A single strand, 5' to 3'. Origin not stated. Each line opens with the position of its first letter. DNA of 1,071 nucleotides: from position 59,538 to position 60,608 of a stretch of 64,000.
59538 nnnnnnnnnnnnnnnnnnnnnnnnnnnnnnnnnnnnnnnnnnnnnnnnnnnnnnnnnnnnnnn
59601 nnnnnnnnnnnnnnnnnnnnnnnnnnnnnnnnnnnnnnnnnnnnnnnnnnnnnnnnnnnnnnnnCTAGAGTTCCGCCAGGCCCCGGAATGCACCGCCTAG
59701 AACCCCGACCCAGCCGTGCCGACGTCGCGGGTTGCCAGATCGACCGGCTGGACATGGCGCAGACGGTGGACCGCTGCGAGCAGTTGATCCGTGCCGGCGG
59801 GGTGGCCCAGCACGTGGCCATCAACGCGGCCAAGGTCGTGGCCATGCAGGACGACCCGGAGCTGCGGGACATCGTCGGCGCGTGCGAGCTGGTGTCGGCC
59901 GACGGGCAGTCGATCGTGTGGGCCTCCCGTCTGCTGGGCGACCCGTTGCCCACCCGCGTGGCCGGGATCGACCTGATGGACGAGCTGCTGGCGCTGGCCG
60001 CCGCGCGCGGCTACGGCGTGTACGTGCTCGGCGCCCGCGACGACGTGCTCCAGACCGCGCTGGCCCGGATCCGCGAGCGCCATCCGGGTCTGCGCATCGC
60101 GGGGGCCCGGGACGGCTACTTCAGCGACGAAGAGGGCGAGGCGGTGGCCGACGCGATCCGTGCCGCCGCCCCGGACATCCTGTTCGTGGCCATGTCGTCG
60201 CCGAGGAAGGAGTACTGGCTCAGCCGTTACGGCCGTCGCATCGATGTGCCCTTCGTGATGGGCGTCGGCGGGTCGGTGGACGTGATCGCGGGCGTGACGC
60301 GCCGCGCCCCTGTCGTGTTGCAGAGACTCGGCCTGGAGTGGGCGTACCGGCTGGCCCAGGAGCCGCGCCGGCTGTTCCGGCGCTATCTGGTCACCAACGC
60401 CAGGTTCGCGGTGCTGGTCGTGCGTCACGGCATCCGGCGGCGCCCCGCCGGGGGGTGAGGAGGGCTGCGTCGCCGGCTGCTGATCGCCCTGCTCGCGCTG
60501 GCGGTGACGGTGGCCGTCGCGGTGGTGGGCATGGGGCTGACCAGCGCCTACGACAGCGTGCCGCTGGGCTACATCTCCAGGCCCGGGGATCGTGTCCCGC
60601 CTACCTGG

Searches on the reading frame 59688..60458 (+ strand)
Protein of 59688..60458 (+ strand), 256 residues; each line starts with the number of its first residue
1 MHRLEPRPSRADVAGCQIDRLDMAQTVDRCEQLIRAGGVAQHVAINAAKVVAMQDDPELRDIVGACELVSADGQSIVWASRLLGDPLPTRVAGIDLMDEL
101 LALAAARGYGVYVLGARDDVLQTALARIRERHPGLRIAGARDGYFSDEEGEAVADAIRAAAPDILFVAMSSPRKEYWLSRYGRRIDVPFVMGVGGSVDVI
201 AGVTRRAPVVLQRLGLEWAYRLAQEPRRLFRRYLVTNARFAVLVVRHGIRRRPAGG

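Call 71: search_protein_families(library=pfam, proteins=[window:59688-60458:+], max_evalue=0.001)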
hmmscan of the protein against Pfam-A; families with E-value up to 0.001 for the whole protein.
window:59688-60458:+ (256 aa): 1 family
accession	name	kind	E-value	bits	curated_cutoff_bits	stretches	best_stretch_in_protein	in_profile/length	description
PF03808.19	Glyco_tran_WecG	-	2.1e-62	210.3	27.4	1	67-233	2-168/168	Glycosyl transferase WecG/TagA/CpsF family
